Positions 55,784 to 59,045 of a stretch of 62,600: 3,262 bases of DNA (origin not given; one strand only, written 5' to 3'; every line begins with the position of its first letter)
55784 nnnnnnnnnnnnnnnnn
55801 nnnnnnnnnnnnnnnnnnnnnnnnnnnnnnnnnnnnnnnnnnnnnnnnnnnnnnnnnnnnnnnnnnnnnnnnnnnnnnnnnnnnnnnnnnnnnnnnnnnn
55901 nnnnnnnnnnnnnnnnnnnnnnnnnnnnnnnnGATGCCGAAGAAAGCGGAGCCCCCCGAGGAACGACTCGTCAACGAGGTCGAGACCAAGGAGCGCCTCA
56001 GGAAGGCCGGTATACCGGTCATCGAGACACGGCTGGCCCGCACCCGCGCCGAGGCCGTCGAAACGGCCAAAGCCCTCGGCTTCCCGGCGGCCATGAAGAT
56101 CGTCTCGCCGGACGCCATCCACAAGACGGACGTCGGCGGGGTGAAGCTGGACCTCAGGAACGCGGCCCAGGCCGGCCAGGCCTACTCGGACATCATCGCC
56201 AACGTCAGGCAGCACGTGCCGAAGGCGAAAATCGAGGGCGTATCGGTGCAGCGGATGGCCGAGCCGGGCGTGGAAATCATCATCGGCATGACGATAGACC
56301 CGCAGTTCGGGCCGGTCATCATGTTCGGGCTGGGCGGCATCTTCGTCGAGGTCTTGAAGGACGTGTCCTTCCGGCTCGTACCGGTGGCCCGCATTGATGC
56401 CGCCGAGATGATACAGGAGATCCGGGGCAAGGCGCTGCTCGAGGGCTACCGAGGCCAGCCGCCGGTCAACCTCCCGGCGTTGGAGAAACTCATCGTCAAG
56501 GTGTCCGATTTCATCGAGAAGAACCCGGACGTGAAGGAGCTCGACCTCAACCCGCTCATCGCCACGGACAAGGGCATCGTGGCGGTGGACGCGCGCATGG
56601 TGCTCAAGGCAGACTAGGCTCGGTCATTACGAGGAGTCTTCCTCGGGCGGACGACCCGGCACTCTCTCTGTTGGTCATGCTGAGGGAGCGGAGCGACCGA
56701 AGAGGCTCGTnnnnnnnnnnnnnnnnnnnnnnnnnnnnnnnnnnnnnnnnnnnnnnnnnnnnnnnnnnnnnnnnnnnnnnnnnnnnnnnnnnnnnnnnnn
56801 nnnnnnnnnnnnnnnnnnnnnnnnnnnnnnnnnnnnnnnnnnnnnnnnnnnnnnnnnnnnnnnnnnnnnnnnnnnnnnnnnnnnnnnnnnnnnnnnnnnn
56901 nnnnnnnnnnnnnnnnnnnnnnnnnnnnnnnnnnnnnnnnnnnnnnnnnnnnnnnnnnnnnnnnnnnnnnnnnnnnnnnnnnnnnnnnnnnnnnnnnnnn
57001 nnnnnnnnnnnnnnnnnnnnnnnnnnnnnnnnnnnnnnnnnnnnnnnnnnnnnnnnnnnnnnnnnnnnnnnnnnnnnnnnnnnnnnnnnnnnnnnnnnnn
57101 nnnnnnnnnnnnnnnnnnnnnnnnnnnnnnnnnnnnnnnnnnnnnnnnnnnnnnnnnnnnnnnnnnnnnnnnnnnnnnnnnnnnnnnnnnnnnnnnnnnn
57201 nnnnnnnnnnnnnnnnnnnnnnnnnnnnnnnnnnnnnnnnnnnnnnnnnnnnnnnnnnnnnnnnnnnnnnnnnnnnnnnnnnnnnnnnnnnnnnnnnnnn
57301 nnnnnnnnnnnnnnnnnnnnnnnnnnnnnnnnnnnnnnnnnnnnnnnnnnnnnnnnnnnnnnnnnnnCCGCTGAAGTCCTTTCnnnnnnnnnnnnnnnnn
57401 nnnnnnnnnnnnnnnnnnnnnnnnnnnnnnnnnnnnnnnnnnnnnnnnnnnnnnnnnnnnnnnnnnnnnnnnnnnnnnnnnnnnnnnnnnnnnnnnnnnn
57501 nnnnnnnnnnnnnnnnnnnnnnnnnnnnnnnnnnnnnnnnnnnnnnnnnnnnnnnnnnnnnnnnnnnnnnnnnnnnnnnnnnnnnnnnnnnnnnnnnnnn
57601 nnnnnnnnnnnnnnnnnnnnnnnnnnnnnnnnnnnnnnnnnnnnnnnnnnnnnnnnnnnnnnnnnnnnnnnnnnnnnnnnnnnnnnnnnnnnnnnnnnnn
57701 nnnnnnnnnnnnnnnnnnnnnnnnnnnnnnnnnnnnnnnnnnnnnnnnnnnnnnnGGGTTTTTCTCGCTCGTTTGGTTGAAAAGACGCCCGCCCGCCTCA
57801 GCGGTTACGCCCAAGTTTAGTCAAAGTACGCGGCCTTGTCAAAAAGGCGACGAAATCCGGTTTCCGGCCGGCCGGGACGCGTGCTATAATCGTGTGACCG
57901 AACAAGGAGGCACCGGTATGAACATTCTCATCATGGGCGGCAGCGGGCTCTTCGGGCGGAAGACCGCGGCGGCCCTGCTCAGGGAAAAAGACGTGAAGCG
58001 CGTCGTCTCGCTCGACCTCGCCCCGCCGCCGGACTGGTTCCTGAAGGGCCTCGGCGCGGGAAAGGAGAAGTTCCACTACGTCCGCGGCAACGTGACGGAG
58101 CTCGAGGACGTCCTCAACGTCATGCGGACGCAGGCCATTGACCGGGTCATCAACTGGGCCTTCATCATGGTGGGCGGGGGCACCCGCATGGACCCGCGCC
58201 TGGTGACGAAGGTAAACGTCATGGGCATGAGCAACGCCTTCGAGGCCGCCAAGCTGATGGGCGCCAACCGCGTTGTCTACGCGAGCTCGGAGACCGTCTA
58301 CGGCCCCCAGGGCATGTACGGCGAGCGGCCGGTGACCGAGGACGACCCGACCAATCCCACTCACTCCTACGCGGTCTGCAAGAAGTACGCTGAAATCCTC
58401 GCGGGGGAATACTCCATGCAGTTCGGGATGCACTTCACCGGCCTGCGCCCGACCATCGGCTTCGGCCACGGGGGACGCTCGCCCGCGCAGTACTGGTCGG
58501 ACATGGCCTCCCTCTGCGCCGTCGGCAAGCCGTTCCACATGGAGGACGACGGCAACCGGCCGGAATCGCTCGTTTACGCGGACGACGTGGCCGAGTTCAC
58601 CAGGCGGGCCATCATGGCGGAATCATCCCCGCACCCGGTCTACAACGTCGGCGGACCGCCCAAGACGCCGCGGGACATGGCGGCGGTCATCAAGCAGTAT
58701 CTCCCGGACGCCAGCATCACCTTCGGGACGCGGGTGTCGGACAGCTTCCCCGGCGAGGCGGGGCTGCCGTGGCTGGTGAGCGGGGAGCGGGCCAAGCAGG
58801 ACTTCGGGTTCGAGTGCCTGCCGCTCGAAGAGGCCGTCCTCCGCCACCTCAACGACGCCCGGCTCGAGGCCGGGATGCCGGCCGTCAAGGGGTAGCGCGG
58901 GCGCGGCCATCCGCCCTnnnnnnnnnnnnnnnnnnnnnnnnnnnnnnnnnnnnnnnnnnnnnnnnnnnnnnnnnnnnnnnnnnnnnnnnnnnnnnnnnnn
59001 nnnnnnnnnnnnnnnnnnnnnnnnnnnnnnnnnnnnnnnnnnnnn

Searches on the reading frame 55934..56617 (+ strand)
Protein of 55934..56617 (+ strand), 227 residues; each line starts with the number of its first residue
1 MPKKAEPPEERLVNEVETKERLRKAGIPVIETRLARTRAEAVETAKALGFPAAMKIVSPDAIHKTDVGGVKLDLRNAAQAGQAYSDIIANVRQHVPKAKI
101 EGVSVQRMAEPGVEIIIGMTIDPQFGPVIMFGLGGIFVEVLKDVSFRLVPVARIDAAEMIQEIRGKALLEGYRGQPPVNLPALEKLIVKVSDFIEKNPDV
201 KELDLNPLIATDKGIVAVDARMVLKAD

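Call 34: search_protein_families(library=pfam, proteins=[window:55934-56617:+], max_evalue=0.001)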
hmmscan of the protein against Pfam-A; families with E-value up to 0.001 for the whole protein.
window:55934-56617:+ (227 aa): 2 families
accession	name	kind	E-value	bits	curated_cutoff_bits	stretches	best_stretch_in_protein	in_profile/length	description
PF13549.11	ATP-grasp_5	-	7.9e-85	284.1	27.6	1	9-224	6-221/221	ATP-grasp domain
PF08442.15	ATP-grasp_2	-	0.00044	20.4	29.5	1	14-209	3-201/202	ATP-grasp domain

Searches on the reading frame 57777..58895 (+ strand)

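Call 34: search_protein_families(library=pfam, proteins=[window:57777-58895:+], max_evalue=0.001)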
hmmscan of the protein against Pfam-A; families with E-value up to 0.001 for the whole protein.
window:57777-58895:+ (372 aa): 6 families
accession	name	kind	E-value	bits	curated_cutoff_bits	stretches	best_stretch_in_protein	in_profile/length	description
PF01370.27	Epimerase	-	2.8e-33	115.8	20.9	1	50-292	1-240/240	NAD dependent epimerase/dehydratase family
PF16363.11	GDP_Man_Dehyd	-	1.8e-19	70.8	27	1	51-223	1-178/332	GDP-mannose 4,6 dehydratase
PF01073.25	3Beta_HSD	-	6.6e-16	58.6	22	1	51-275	1-225/280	3-beta hydroxysteroid dehydrogenase/isomerase family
PF04321.23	RmlD_sub_bind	-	2.5e-09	37.1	27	1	48-283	1-201/287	RmlD substrate binding domain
PF02719.21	Polysacc_synt_2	-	8.7e-06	25.6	20.2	1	50-183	1-140/293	Polysaccharide biosynthesis protein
PF07993.18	NAD_binding_4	-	0.00017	21.3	20.1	0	133-230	96-209/258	Male sterility protein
